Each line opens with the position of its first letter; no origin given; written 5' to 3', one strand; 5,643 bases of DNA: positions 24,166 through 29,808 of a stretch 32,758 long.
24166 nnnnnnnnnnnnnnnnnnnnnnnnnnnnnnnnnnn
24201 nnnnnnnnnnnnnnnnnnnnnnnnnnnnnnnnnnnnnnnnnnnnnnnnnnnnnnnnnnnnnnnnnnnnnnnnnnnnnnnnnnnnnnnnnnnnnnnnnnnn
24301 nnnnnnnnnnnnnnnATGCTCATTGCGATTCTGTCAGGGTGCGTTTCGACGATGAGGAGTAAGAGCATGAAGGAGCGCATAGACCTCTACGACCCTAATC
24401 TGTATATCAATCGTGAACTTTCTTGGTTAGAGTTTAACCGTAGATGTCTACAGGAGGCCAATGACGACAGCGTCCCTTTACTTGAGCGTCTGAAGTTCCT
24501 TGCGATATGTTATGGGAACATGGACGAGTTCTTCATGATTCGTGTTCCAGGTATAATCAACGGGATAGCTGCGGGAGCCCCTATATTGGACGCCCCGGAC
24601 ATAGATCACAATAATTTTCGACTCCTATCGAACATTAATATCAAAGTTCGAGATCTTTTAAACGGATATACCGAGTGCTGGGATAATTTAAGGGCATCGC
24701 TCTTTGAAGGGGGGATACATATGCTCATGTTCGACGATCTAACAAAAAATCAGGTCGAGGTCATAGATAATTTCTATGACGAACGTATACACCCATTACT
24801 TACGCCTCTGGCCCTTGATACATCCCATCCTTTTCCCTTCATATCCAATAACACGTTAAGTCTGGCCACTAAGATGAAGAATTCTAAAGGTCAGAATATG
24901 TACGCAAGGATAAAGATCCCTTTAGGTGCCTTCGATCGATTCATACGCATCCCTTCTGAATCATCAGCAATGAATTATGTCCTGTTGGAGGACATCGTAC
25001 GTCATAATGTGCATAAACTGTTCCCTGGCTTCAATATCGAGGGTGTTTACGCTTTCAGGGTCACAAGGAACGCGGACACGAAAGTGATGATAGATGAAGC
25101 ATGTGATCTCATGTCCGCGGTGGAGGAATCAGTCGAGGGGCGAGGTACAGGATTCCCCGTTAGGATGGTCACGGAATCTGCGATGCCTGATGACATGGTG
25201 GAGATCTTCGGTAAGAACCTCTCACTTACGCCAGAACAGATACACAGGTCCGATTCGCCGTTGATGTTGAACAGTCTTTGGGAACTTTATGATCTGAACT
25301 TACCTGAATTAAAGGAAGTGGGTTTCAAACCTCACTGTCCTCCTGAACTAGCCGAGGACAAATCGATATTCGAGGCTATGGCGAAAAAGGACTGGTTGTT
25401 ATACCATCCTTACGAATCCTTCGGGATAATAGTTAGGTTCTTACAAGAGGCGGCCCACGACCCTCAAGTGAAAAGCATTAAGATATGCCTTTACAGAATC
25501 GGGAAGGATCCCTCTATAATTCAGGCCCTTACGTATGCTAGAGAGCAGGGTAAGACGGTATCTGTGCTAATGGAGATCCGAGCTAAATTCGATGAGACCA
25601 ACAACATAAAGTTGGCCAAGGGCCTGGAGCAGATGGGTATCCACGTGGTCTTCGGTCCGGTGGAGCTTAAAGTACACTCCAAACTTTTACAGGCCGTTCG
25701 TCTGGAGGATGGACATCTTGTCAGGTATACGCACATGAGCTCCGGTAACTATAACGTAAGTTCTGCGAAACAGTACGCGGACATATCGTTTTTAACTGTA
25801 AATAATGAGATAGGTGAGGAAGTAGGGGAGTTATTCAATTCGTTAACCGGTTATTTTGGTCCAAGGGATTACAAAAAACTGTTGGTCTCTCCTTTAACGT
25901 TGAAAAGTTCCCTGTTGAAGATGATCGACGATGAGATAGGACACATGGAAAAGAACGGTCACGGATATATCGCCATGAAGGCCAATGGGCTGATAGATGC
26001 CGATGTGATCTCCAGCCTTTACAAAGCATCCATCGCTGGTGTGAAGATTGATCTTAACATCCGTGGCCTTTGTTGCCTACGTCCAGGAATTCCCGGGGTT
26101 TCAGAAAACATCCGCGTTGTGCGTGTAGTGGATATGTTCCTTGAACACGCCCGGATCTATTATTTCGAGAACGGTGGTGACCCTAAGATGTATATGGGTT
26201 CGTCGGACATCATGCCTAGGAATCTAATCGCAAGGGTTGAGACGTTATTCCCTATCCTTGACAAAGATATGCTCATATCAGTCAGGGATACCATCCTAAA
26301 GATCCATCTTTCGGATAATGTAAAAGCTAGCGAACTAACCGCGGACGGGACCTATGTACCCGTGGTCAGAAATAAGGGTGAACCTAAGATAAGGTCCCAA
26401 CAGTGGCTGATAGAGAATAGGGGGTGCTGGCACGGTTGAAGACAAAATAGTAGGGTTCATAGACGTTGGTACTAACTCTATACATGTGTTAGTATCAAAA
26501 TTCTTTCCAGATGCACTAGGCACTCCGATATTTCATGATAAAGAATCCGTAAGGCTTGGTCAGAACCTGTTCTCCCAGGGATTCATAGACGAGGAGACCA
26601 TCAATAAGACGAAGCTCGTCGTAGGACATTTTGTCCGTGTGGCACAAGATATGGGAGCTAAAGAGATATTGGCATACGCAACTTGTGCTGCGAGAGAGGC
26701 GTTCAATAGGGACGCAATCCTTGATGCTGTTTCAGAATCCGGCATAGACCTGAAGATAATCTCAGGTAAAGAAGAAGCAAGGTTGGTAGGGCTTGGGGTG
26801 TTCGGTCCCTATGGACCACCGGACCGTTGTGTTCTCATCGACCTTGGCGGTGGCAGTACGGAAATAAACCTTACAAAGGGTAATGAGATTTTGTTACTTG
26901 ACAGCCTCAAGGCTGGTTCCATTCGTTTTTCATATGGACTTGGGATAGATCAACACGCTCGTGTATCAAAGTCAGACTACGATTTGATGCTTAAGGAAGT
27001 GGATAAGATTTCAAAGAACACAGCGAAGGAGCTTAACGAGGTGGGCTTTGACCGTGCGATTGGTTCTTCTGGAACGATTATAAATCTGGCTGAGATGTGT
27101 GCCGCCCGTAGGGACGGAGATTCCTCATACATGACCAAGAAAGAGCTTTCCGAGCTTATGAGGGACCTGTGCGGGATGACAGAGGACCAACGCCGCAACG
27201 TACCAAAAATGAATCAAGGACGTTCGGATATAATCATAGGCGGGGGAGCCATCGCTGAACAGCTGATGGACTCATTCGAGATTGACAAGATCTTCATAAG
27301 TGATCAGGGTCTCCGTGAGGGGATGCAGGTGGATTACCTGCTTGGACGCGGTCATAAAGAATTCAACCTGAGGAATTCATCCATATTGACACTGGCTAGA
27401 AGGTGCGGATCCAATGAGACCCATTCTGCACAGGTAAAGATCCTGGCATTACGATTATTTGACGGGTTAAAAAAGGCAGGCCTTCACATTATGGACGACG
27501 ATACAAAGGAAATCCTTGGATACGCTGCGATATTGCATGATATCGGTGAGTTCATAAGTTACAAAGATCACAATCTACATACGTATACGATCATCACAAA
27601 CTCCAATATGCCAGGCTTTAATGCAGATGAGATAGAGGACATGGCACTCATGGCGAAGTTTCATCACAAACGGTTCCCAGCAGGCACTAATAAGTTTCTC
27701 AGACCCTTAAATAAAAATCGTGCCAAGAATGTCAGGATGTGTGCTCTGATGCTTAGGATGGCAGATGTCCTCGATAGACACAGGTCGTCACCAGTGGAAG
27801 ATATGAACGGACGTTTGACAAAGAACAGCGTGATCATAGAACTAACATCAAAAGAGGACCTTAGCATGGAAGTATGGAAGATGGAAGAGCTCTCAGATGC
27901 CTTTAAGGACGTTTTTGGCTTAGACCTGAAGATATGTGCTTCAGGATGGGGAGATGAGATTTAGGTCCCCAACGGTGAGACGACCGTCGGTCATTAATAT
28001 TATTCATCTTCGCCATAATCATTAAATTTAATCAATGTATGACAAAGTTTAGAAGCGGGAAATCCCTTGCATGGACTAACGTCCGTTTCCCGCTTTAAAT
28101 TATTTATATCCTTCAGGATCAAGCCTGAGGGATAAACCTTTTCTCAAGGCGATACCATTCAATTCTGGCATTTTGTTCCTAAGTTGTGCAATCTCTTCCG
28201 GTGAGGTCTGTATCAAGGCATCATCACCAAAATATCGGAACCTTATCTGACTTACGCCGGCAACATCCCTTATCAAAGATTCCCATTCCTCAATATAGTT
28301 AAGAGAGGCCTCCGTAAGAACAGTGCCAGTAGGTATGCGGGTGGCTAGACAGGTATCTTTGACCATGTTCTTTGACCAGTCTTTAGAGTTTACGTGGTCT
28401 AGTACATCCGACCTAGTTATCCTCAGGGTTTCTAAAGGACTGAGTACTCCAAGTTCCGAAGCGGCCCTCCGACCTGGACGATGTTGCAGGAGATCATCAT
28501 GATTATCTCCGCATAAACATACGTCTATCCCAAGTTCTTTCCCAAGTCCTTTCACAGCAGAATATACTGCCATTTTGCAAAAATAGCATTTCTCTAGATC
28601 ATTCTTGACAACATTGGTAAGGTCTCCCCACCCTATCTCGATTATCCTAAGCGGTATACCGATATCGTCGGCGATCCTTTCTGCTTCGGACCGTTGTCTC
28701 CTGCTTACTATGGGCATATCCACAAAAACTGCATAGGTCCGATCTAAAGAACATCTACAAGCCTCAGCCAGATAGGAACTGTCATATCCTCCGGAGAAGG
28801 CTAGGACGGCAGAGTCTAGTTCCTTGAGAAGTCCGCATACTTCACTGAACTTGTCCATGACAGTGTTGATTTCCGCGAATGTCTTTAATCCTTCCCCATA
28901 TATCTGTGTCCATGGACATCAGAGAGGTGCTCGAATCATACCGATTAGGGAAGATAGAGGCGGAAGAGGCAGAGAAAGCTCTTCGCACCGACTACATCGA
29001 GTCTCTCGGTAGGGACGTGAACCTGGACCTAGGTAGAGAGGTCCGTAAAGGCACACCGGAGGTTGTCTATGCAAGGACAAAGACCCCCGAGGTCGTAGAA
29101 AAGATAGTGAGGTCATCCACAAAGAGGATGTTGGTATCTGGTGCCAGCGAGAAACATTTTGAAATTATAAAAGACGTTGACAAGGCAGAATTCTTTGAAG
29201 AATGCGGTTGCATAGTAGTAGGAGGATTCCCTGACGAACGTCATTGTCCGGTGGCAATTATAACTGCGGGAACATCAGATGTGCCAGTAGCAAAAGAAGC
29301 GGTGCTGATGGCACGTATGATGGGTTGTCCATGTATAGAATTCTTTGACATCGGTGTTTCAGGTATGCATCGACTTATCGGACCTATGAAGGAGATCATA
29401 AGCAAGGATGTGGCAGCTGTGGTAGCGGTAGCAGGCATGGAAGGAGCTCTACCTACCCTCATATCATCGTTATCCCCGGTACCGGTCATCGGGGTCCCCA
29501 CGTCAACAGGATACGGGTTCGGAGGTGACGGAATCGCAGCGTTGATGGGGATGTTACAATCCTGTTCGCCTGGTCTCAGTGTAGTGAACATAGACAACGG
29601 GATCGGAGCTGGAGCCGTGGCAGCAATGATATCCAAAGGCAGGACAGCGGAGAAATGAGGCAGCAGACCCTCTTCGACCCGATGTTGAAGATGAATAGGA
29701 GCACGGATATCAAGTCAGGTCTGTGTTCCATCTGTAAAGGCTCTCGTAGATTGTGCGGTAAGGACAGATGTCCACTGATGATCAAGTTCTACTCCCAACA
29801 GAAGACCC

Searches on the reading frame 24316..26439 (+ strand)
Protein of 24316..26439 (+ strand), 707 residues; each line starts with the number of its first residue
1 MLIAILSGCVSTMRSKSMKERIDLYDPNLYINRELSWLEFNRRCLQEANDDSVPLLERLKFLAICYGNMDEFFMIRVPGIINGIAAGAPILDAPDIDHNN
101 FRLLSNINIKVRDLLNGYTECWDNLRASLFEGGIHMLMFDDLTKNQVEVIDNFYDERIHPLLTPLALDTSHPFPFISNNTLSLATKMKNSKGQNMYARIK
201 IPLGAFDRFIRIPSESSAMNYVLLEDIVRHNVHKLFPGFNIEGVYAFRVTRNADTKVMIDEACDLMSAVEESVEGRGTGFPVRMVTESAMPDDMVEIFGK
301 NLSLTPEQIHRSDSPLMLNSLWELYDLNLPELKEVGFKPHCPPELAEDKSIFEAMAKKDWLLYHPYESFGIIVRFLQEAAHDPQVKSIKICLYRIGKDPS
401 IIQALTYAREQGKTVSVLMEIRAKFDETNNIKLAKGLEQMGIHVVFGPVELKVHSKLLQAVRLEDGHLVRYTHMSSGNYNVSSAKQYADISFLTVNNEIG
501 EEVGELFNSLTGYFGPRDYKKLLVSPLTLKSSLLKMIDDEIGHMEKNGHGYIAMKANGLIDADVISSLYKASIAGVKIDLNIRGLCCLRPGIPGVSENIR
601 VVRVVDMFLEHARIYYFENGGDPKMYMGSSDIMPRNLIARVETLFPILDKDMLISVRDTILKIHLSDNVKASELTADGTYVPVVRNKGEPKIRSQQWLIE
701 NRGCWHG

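Call 9: search_protein_families(library=pfam, proteins=[window:24316-26439:+], max_evalue=0.001)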
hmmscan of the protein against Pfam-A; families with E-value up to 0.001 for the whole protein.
window:24316-26439:+ (707 aa): 5 families
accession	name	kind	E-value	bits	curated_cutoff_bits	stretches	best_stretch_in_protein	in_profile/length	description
PF17941.7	PP_kinase_C_1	-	1.7e-62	210.3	25.7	1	350-513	1-164/167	Polyphosphate kinase C-terminal domain 1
PF13090.12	PP_kinase_C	-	4e-61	205.9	25.8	1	522-695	1-172/172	Polyphosphate kinase C-terminal domain 2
PF02503.22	PP_kinase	-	1.5e-55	188.2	31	1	146-324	2-183/183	Polyphosphate kinase middle domain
PF13089.11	PP_kinase_N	-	1.6e-29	102.8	23.8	1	30-136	1-106/107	Polyphosphate kinase N-terminal domain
PF13091.12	PLDc_2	-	5.7e-05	23.4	27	0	386-510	10-131/132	PLD-like domain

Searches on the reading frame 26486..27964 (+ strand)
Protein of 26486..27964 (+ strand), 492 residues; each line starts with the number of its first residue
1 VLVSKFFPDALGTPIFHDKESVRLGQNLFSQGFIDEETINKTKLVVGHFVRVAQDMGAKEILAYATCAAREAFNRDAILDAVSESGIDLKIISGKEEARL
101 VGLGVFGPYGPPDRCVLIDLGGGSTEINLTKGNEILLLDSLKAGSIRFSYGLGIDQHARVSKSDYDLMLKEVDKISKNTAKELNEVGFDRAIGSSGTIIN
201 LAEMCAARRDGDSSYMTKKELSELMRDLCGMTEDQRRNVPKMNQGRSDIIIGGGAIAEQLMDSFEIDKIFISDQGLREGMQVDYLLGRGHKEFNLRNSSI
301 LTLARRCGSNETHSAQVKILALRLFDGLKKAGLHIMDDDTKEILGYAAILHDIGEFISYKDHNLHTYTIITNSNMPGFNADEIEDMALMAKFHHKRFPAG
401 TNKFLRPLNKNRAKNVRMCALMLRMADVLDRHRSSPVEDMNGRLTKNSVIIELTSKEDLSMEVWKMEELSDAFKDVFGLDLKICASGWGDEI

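Call 75: search_protein_families(library=pfam, proteins=[window:26486-27964:+], max_evalue=0.0001)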
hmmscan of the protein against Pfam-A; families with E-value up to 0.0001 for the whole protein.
window:26486-27964:+ (492 aa): 3 families
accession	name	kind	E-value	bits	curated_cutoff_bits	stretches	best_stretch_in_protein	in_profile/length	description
PF02541.22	Ppx-GppA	-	2.3e-50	172.1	27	1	13-285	11-282/285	Ppx/GppA phosphatase family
PF21447.3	Ppx-GppA_III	-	4.3e-26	92.2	27.3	1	296-459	2-162/177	Ppx/GppA phosphatase, domain III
PF01966.28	HD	-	7.3e-07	29.9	22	1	312-430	3-114/116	HD domain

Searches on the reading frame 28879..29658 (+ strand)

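Call 75: search_protein_families(library=pfam, proteins=[window:28879-29658:+], max_evalue=0.0001)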
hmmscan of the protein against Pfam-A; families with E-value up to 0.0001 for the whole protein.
window:28879-29658:+ (259 aa): 1 family
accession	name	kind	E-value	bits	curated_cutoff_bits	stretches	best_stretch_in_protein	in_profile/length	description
PF00731.26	AIRC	-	2.5e-15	56.7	30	1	125-252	2-127/148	AIR carboxylase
